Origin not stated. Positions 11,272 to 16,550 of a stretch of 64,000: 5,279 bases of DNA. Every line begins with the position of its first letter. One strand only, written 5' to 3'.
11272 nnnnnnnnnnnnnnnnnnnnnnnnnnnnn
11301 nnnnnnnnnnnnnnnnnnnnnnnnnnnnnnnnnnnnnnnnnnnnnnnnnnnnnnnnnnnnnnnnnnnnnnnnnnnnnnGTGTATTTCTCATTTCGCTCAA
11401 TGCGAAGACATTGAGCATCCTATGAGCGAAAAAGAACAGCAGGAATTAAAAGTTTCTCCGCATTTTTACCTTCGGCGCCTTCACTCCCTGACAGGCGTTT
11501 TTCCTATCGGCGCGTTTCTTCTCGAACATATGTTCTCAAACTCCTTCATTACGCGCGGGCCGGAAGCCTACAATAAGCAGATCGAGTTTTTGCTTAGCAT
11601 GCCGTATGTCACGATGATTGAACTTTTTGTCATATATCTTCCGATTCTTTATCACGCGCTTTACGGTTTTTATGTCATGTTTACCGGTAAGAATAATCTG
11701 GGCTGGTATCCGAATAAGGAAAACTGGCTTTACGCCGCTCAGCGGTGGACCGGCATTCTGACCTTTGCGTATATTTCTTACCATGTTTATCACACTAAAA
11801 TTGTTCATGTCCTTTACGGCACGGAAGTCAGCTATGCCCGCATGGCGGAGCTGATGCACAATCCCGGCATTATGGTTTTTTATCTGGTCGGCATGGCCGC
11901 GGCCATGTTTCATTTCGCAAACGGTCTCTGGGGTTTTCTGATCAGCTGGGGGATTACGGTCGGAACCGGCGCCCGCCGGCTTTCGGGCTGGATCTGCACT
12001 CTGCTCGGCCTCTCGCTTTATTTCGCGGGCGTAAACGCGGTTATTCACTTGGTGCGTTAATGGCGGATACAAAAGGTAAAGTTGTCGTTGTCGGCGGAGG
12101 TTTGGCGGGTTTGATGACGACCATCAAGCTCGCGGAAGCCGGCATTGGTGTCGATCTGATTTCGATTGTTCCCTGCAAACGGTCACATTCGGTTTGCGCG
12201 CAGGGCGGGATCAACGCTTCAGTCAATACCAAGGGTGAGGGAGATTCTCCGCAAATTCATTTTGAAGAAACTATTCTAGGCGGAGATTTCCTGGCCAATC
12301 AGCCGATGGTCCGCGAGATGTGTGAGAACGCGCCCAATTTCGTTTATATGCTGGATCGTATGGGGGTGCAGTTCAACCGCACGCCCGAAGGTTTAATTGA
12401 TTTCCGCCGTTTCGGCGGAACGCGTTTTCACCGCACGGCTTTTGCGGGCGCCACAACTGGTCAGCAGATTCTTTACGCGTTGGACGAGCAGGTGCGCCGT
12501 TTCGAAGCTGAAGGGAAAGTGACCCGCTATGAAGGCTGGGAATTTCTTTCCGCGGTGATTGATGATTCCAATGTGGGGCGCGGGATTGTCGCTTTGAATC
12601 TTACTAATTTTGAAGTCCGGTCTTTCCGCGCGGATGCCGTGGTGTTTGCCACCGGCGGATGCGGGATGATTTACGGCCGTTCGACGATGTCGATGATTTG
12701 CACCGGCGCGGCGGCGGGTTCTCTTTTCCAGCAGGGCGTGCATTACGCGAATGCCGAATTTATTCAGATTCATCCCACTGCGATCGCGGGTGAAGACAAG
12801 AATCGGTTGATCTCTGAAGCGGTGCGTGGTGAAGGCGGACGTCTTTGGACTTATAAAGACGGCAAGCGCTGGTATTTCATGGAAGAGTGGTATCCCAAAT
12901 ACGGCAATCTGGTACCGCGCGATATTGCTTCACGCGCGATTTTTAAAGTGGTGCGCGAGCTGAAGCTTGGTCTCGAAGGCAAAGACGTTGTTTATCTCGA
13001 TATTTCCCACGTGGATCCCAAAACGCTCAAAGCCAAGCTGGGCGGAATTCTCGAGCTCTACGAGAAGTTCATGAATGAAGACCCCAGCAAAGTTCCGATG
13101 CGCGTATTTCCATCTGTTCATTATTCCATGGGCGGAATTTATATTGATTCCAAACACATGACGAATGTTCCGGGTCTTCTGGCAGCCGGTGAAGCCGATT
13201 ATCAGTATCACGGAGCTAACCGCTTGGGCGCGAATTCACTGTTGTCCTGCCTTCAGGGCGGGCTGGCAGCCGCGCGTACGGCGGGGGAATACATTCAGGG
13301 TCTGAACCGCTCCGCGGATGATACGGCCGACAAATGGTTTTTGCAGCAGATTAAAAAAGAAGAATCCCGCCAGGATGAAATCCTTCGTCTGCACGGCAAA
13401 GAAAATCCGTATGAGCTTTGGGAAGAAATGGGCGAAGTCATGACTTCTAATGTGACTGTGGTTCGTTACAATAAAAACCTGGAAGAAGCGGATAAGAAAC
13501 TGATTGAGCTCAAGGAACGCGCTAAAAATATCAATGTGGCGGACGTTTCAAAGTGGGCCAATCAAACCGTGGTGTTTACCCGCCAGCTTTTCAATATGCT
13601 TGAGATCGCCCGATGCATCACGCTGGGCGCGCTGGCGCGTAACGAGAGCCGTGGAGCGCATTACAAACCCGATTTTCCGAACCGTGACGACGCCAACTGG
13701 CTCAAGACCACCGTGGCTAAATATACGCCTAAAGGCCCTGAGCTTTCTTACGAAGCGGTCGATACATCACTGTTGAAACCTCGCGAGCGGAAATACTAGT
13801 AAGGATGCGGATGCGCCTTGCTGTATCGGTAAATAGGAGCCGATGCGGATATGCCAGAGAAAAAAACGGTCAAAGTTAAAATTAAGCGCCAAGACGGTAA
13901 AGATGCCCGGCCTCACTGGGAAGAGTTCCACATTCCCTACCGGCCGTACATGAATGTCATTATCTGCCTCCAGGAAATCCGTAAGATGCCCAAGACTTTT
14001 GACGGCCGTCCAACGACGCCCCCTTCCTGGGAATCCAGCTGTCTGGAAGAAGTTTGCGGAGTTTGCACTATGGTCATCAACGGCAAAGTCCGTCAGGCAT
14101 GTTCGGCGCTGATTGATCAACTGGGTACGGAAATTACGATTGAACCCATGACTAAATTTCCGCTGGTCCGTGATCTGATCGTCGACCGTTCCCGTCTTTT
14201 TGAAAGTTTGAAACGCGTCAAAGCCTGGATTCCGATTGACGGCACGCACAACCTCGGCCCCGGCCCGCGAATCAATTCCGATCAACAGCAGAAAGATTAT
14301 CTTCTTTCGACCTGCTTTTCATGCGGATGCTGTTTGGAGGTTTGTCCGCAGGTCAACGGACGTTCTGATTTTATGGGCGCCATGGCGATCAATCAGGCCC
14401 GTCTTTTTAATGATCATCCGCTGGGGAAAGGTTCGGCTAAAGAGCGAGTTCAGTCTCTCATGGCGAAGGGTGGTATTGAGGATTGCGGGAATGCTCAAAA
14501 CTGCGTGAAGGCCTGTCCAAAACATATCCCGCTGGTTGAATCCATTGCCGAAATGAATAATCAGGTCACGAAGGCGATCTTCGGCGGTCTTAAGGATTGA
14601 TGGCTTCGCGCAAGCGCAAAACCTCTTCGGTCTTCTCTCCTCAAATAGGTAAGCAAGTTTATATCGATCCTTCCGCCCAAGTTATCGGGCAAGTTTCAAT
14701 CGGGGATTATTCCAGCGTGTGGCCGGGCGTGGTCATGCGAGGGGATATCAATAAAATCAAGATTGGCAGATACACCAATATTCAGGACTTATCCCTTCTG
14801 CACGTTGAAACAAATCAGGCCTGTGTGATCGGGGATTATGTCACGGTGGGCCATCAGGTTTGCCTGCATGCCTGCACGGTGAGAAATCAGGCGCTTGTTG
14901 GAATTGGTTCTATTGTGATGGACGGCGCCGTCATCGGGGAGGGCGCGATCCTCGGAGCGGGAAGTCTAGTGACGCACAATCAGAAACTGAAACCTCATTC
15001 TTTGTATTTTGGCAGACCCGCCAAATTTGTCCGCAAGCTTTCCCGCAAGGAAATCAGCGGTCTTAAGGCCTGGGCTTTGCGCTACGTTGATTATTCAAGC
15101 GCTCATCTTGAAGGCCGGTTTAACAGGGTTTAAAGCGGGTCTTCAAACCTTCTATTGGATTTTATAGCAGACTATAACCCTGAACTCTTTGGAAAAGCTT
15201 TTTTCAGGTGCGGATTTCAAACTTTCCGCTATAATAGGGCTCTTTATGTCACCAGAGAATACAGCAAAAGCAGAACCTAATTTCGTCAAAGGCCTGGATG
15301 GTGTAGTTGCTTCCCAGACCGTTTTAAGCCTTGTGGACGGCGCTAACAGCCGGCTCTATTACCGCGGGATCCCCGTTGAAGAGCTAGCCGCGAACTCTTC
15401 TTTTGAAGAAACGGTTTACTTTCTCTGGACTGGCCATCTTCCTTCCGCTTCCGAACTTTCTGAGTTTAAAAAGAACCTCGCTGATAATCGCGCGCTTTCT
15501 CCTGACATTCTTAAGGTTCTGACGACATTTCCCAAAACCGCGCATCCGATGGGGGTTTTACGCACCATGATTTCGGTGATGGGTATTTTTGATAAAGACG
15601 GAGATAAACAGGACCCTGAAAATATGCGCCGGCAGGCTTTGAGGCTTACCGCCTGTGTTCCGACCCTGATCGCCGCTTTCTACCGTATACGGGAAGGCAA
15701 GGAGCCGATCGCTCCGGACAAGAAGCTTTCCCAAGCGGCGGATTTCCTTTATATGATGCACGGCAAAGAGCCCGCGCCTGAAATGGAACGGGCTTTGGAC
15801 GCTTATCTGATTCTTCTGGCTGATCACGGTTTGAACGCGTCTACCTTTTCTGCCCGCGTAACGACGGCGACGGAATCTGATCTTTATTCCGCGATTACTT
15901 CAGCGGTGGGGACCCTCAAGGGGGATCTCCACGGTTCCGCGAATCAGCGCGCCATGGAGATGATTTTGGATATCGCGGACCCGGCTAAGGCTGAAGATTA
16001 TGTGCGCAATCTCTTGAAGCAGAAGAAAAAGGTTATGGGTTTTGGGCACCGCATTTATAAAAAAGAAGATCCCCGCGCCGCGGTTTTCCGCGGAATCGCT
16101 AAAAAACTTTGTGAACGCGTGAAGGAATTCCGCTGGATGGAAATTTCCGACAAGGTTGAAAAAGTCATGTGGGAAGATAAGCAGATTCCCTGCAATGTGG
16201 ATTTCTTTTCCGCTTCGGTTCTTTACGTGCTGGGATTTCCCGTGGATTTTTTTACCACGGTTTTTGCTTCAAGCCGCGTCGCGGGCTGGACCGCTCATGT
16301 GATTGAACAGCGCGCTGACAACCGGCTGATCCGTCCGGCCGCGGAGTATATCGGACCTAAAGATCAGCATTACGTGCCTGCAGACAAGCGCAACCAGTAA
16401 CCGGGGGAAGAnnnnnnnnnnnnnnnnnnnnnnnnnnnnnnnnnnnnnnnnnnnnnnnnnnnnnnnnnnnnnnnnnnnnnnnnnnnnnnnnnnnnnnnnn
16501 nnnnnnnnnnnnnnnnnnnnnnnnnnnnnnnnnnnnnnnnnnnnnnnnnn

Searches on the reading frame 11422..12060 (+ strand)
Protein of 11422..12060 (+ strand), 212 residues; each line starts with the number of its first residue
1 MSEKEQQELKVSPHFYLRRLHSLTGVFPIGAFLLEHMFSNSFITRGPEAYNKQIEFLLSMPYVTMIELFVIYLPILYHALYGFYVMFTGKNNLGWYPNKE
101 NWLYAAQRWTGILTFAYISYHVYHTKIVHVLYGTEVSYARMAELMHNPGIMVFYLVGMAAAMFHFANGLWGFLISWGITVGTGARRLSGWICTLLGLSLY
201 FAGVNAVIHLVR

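Call 51: search_protein_families(library=pfam, proteins=[window:11422-12060:+], max_evalue=0.00001)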
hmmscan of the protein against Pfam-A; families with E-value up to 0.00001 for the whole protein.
window:11422-12060:+ (212 aa): 1 family
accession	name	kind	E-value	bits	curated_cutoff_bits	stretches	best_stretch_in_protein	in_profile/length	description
PF01127.27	Sdh_cyt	-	3.2e-14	53.5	25.8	1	97-200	16-119/122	Succinate dehydrogenase/Fumarate reductase transmembrane subunit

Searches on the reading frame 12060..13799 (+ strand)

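Call 51: search_protein_families(library=pfam, proteins=[window:12060-13799:+], max_evalue=0.00001)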
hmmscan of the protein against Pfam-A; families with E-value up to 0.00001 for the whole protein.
window:12060-13799:+ (579 aa): 2 families
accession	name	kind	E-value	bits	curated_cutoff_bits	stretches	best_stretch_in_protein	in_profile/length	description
PF00890.30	FAD_binding_2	-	4.5e-83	280.2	20.4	1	8-394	2-414/414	FAD binding domain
PF02910.25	Succ_DH_flav_C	-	1.7e-41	141.7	20.8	1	455-579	2-130/130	Fumarate reductase flavoprotein C-term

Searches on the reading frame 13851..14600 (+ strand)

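Call 52: search_protein_families(library=pfam, proteins=[window:13851-14600:+], max_evalue=0.00001)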
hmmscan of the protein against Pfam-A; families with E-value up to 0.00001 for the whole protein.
window:13851-14600:+ (249 aa): 5 families
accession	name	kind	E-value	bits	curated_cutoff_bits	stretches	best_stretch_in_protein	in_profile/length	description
PF13085.11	Fer2_3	-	2.8e-30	104.9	27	1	8-118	1-107/107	2Fe-2S iron-sulfur cluster binding domain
PF13183.11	Fer4_8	-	3.9e-08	34.2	27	1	152-226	2-68/68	4Fe-4S dicluster domain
PF13237.11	Fer4_10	-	6e-06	26.5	25.5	1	153-223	7-53/53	4Fe-4S dicluster domain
PF12838.12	Fer4_7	-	6.5e-06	27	27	0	146-167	29-50/52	4Fe-4S dicluster domain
PF13534.11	Fer4_17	-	9.6e-06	26.5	22.2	1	155-226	2-60/61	4Fe-4S dicluster domain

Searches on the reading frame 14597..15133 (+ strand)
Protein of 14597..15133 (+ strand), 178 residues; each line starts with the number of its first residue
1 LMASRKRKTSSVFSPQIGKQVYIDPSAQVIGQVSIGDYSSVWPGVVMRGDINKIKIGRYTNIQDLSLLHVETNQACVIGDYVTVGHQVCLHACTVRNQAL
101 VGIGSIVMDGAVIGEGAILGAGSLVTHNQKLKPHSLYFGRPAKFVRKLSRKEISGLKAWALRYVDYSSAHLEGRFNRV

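Call 52: search_protein_families(library=pfam, proteins=[window:14597-15133:+], max_evalue=0.00001)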
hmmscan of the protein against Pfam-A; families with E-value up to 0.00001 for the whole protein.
window:14597-15133:+ (178 aa): 2 families
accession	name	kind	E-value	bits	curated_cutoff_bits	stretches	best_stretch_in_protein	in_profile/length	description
PF00132.30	Hexapep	-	1.3e-19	69.4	27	2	15-49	2-36/36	Bacterial transferase hexapeptide (six repeats)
PF25087.1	GMPPB_C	-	2.5e-06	27.6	39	1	20-113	4-94/110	GMPPB C-terminal domain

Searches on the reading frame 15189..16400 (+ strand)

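Call 52: search_protein_families(library=pfam, proteins=[window:15189-16400:+], max_evalue=0.00001)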
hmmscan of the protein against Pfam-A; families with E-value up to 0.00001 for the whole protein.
window:15189-16400:+ (403 aa): 1 family
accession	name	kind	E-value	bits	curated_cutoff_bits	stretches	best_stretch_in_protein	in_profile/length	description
PF00285.26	Citrate_synt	-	3e-134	448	27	1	35-384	1-357/357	Citrate synthase, C-terminal domain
